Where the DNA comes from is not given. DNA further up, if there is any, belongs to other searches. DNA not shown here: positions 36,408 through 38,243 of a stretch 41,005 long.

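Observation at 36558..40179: Tightly coupled operon: Na+/solute symporter, Asp/Glu-type racemase and VanX-like D-Ala-D-Ala dipeptidase fusion (candidate D-amino-acid / peptidoglycan-fragment module)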

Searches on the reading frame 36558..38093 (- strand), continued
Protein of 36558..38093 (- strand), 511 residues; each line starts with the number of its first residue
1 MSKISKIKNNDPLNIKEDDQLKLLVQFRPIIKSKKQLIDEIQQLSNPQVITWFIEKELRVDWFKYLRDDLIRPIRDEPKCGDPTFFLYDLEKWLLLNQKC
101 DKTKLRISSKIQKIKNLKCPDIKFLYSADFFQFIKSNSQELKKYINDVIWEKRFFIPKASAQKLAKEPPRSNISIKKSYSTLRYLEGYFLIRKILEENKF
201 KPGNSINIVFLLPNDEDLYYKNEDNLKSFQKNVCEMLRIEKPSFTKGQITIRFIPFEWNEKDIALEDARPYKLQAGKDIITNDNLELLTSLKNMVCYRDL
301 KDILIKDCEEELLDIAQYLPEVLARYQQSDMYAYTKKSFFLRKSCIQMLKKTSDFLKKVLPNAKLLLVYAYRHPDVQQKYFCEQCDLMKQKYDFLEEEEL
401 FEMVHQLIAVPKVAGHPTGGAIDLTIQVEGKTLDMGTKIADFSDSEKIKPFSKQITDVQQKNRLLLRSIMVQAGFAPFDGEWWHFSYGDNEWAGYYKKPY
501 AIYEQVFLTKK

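Call 20: find_encoding_contigs(protein=P0038, flank=6000, max_places=4)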
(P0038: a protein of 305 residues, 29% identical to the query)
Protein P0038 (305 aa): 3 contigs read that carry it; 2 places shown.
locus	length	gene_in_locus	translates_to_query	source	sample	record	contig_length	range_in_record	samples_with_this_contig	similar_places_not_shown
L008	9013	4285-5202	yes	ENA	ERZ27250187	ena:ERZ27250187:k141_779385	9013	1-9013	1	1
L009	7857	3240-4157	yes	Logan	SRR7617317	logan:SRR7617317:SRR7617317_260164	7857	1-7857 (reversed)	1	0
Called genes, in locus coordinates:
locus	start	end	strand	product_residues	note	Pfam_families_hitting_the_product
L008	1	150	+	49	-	?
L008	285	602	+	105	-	PF02627:CMD (weak)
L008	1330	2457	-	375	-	-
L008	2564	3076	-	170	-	PF00293:NUDIX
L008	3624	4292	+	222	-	PF01177:Asp_Glu_race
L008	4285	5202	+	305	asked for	-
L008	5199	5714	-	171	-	PF00583:Acetyltransf_1, PF13673:Acetyltransf_10, PF13508:Acetyltransf_7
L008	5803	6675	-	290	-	PF13489:Methyltransf_23 (faint), PF08241:Methyltransf_11 (weak), PF08242:Methyltransf_12 (weak), PF13649:Methyltransf_25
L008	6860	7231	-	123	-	-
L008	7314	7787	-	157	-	PF01047:MarR (faint), PF22381:Staph_reg_Sar_Rot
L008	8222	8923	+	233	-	PF01040:UbiA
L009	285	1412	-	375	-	-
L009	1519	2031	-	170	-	PF00293:NUDIX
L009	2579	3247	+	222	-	PF01177:Asp_Glu_race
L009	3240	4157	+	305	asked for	-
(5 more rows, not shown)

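Call 30: find_encoding_contigs(protein=P0023, flank=6000, max_places=2)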
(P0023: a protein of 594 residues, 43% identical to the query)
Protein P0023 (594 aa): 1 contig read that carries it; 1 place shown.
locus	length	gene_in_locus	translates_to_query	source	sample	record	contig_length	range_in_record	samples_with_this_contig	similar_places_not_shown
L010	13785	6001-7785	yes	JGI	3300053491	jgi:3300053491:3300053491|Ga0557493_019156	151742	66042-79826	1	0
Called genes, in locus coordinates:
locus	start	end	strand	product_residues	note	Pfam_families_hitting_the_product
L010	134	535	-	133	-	-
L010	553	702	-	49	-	-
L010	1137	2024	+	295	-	-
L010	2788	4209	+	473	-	PF13393:tRNA-synt_His, PF00587:tRNA-synt_2b (weak), PF03129:HGTP_anticodon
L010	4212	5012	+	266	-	PF26317:CntK_N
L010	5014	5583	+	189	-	PF00583:Acetyltransf_1, PF13508:Acetyltransf_7 (weak)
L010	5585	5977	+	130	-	-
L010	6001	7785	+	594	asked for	PF01427:Peptidase_M15, PF01634:HisG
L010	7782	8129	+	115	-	PF01371:Trp_repressor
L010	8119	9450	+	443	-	PF01582:TIR (faint), PF13676:TIR_2, PF13489:Methyltransf_23, PF08003:Methyltransf_9 (weak), PF08241:Methyltransf_11 (weak), PF08242:Methyltransf_12 (weak), PF13649:Methyltransf_25 (weak), PF13847:Methyltransf_31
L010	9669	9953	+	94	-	-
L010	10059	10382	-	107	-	PF12844:HTH_19, PF13560:HTH_31 (weak), PF01381:HTH_3, PF13413:HTH_25 (weak)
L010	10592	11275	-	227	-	PF13739:PdaC (weak)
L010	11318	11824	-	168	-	-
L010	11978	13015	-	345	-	PF00589:Phage_integrase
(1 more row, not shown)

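Call 94: search_protein_families(library=padloc, proteins=[window:36558-38093:-, P0023, P0010], max_evalue=0.001)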
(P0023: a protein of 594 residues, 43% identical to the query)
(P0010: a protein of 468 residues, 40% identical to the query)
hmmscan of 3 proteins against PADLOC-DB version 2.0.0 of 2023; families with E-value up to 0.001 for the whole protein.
window:36558-38093:- (511 aa): 0 families

P0023 (594 aa): 0 families

P0010 (468 aa): 0 families
